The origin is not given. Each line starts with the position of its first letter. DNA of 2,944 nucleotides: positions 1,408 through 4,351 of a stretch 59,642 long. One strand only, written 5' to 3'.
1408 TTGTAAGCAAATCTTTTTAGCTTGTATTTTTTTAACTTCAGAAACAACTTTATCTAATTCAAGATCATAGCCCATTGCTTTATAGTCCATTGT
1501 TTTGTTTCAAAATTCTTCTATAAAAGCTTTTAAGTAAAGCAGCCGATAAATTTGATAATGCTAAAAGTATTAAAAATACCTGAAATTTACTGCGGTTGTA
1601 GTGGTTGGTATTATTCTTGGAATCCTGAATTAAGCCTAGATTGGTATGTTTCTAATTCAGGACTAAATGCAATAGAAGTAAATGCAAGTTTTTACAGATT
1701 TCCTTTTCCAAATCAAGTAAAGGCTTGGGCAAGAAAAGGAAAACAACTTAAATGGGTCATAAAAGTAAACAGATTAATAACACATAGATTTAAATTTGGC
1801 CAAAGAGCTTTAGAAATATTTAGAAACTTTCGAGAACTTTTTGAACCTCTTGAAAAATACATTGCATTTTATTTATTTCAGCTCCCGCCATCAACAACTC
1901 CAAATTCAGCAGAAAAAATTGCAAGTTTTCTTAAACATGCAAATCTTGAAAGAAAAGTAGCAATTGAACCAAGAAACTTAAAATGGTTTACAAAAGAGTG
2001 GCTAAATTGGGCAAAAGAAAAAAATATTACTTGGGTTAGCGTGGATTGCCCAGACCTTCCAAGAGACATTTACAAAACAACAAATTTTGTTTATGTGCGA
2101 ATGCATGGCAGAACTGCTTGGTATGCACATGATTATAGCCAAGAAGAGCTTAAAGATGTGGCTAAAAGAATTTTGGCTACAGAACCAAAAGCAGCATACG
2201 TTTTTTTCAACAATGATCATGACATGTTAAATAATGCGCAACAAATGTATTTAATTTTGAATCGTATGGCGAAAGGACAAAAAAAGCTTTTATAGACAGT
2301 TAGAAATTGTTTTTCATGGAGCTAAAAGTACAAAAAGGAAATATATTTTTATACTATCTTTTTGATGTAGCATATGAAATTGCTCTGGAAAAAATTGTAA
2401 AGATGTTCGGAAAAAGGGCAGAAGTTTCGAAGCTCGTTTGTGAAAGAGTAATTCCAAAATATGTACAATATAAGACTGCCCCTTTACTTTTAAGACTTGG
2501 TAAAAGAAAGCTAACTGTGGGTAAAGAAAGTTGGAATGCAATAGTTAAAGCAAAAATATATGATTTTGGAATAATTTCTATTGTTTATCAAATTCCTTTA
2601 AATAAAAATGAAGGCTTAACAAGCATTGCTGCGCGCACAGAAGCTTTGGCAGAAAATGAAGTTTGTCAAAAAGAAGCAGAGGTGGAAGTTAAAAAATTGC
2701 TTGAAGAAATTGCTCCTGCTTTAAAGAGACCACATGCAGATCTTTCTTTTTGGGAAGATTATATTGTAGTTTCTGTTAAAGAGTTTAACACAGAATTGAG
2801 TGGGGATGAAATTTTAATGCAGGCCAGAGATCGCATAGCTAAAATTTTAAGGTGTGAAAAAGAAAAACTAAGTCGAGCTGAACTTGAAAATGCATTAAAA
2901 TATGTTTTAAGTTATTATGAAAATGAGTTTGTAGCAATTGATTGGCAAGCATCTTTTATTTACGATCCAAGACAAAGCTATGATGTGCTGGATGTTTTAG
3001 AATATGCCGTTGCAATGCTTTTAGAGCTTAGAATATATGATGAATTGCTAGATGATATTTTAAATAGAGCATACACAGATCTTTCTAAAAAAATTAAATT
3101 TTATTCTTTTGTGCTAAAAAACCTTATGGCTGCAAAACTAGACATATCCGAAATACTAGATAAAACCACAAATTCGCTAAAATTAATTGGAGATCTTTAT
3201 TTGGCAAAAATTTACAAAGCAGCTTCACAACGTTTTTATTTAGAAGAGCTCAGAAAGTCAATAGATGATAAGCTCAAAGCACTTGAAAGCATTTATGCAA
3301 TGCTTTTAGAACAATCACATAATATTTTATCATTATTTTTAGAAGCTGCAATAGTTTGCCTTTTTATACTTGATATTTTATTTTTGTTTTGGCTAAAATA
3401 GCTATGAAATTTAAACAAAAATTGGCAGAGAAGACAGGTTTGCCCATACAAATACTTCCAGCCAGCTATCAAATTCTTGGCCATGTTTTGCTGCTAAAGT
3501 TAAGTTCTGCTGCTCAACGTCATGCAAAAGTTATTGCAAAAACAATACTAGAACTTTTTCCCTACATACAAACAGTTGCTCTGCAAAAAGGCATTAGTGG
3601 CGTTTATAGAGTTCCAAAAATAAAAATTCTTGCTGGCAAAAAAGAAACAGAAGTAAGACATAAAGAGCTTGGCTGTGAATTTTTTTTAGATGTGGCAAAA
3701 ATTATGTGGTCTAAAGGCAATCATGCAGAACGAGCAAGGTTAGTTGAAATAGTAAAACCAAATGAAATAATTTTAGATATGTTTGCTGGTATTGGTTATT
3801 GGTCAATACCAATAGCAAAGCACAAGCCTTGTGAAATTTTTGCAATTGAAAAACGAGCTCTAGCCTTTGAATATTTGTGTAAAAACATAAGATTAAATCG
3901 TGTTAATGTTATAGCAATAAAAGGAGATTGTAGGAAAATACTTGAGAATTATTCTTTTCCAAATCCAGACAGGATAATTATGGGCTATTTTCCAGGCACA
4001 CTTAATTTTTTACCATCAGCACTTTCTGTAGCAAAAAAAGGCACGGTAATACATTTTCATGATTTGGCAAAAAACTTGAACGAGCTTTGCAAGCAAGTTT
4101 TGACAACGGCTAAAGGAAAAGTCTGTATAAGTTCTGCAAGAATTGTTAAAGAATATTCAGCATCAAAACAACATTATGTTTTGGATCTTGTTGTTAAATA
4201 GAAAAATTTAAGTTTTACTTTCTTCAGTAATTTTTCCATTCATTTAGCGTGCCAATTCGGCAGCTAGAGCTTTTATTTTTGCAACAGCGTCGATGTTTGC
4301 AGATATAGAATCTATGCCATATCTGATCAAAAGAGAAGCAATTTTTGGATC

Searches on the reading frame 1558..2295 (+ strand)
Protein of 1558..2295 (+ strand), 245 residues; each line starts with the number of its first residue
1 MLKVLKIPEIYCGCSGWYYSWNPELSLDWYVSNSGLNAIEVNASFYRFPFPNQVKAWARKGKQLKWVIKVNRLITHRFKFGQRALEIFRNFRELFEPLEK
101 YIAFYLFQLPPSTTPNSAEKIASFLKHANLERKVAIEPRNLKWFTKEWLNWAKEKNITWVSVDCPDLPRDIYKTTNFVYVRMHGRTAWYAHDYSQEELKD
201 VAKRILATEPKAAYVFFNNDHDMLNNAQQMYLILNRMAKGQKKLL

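Call 34: search_protein_families(library=pfam, proteins=[window:1558-2295:+], max_evalue=0.01)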
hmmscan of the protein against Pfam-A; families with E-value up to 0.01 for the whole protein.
window:1558-2295:+ (245 aa): 1 family
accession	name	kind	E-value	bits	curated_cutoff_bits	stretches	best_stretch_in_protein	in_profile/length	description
PF01904.24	DUF72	-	4.4e-47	161.4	25.3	1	24-230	8-214/217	Protein of unknown function DUF72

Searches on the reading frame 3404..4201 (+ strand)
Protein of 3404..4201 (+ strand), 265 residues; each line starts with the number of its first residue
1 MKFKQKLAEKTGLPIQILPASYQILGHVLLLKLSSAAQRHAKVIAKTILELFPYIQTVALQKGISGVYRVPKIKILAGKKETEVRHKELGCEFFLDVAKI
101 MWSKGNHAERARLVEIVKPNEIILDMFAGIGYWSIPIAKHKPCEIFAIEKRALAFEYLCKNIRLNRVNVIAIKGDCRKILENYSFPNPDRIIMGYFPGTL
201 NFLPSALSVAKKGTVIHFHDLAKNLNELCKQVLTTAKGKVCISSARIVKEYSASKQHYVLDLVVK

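Call 34: search_protein_families(library=pfam, proteins=[window:3404-4201:+], max_evalue=0.01)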
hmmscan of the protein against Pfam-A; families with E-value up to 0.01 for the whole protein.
window:3404-4201:+ (265 aa): 4 families
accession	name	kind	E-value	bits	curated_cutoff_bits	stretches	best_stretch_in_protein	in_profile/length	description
PF02475.24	TRM5-TYW2_MTfase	-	1.2e-45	155.8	28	1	86-228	3-148/164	TRM5/TYW2 methyltransferase domain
PF25133.1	TYW2_N_2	-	3e-14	53.3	27.7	1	16-80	15-78/79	TYW2 N-terminal domain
PF09445.16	Methyltransf_15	-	0.0051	16.8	22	1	121-192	2-76/165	RNA cap guanine-N2 methyltransferase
PF05175.20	MTS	-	0.0096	16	23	0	120-181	32-95/170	Methyltransferase small domain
